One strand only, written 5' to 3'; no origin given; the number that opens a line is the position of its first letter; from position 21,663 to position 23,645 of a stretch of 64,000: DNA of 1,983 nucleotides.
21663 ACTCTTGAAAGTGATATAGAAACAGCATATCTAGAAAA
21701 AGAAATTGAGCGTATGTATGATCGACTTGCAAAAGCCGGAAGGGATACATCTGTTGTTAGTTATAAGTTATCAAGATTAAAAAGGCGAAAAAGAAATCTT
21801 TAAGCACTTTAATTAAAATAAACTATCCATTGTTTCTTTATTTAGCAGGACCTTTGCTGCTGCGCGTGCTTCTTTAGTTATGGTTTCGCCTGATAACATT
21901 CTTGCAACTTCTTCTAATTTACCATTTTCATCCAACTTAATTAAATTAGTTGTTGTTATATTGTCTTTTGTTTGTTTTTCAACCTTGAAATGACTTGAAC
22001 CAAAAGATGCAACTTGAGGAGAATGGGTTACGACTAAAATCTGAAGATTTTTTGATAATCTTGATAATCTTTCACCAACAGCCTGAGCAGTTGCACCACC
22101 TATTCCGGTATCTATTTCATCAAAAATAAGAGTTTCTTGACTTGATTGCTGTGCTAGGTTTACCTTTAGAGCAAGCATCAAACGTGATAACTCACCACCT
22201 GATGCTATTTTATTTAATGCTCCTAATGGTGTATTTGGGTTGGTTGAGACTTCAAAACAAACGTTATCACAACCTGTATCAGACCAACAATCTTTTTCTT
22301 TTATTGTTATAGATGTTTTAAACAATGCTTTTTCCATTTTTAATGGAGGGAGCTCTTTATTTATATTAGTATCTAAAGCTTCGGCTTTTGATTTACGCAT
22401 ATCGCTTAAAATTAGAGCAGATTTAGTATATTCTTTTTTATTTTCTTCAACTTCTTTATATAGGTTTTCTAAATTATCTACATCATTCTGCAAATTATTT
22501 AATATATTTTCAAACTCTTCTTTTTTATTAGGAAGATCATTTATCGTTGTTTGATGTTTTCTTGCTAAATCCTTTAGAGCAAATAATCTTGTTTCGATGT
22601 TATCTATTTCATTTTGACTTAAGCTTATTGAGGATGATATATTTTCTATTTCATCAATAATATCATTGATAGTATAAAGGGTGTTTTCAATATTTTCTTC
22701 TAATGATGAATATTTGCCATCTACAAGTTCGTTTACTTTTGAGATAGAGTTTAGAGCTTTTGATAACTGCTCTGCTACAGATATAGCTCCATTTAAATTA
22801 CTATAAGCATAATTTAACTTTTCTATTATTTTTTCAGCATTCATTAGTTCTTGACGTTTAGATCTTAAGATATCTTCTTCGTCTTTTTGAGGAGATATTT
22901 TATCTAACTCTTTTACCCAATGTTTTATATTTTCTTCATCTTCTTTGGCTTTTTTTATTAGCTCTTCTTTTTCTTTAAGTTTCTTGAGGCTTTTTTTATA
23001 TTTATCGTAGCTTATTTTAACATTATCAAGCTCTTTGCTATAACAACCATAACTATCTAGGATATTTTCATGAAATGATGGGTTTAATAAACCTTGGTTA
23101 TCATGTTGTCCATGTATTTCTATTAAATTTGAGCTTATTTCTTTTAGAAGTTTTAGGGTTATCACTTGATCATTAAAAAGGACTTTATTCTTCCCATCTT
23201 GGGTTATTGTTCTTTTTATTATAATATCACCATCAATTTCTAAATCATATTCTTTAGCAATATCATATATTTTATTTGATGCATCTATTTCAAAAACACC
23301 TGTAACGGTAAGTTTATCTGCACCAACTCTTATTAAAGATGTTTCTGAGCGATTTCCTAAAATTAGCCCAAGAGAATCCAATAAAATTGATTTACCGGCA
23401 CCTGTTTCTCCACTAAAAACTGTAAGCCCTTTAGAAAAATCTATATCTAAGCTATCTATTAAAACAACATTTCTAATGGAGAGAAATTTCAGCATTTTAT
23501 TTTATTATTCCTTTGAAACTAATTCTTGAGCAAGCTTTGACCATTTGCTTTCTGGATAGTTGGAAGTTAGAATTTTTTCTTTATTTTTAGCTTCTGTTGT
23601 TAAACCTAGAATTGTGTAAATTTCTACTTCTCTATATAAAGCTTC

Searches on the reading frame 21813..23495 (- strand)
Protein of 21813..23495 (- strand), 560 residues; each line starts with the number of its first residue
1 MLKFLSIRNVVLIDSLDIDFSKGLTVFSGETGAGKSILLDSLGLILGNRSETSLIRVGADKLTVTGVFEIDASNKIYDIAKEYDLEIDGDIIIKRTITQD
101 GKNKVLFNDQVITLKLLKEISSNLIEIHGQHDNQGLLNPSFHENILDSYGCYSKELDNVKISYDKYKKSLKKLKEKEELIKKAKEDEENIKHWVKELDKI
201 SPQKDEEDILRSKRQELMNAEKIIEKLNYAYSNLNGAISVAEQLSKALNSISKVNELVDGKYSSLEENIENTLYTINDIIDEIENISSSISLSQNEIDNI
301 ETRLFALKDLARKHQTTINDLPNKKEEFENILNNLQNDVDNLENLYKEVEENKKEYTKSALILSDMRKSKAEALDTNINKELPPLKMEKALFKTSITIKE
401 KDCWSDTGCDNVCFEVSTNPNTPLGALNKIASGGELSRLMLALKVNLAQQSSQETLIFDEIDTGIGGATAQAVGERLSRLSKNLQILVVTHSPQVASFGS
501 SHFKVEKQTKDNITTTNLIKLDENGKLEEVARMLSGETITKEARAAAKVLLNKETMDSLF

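Call 23: find_encoding_contigs(protein=window:21813-23495:-, flank=10000, max_places=1)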
Protein window:21813-23495:- (560 aa): 2 contigs read that carry it; 1 place shown.
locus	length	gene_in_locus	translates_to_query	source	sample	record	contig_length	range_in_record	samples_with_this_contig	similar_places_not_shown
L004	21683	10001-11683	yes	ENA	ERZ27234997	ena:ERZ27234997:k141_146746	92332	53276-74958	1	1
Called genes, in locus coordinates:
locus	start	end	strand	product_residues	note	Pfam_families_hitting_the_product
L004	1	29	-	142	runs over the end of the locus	PF02472:ExbD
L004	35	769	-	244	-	PF01618:MotA_ExbB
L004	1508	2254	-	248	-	-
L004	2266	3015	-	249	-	-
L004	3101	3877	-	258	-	PF03167:UDG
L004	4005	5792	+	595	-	PF12895:ANAPC3 (faint), PF13432:TPR_16 (faint), PF23914:TPR_CcmH_CycH (faint), PF00515:TPR_1 (weak), PF07719:TPR_2 (weak), PF13181:TPR_8 (weak), PF13414:TPR_11, PF14559:TPR_19 (weak), +6 more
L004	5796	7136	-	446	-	PF02878:PGM_PMM_I, PF02879:PGM_PMM_II, PF02880:PGM_PMM_III, PF00408:PGM_PMM_IV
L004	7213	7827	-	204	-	PF13505:OMP_b-brl, PF02462:Opacity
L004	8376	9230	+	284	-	PF03331:LpxC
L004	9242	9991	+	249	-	PF13512:TPR_18, PF13525:YfiO, PF07719:TPR_2 (faint), PF13174:TPR_6 (faint), PF13428:TPR_14 (faint), PF14559:TPR_19 (faint), PF13432:TPR_16 (weak)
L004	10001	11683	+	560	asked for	PF02463:SMC_N, PF13175:AAA_15, PF13401:AAA_22 (faint), PF13476:AAA_23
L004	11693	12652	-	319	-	PF03641:Lysine_decarbox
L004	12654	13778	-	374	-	PF01702:TGT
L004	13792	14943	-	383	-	PF00226:DnaJ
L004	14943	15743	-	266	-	PF01656:CbiA (faint)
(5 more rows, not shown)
